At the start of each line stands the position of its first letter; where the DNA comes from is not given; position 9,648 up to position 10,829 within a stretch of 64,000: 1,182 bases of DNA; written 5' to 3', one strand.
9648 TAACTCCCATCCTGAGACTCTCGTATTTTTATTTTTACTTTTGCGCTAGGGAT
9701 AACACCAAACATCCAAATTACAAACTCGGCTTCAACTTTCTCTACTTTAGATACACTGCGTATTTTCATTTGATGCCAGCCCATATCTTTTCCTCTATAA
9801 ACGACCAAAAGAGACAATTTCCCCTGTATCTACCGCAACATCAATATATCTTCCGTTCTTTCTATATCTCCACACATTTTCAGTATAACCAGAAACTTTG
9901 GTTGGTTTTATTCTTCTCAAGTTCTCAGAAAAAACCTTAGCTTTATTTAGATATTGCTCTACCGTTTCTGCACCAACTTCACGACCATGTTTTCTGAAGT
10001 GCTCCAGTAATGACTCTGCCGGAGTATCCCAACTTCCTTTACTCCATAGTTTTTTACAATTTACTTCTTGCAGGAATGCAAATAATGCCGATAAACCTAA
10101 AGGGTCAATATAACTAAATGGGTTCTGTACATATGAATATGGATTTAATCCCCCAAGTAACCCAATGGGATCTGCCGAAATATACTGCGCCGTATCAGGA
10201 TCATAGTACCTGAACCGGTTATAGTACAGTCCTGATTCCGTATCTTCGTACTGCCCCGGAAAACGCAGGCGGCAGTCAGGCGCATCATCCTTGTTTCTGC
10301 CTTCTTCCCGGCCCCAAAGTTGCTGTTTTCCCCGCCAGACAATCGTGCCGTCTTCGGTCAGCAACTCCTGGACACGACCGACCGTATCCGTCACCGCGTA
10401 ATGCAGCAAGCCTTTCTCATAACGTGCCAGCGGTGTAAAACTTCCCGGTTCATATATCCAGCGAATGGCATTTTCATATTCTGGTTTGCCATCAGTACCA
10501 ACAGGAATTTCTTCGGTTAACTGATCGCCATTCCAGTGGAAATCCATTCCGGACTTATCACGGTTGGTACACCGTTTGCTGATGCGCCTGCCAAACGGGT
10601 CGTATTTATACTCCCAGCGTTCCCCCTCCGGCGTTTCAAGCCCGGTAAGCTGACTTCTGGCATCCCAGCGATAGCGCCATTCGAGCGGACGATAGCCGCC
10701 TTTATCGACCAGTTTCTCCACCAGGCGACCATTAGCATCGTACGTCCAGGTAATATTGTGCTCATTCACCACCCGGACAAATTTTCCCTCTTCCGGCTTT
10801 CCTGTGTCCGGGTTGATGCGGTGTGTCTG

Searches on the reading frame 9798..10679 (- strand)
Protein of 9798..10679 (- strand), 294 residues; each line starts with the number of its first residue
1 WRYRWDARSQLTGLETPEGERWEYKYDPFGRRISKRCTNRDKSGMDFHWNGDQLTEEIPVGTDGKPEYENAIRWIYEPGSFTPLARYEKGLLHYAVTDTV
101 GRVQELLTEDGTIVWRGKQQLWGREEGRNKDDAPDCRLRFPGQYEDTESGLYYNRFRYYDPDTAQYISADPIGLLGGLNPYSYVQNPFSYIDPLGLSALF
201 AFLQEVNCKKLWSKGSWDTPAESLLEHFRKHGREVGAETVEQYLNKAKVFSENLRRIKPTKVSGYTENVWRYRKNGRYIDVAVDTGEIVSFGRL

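Call 67: profile_search(protein=window:9798-10679:-)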
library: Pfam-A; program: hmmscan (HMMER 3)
A. the first sequence (294 residues): domains with independent E <= 10: 3; with E <= 0.001: 2
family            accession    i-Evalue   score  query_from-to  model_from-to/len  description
RHS               PF03527.20    3.5e-07    30.4      93-124         2-33/38  RHS protein
RHS_repeat        PF05593.20    3.2e-05    24.7       5-36          1-32/38  RHS Repeat
OCRE              PF17780.6         1.1     9.8     142-170        12-42/52  OCRE domain
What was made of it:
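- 9795..13883 (-): 'Main' Rhs ORF (1362 aa) with its own 98-aa tip (9798-10091). It is 5'-truncated: the reading frame runs into IS3 at ~13990 and lacks the first ~119 codons. RHS and RHS_repeat Pfam hits at the C-terminal core (call 67).
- On PAAR-like (DUF4150) Rhs T6SS effector (applies to the 'main' gene): RHS_repeat and RHS Pfam hits on the C-terminal 294 aa (call 67).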
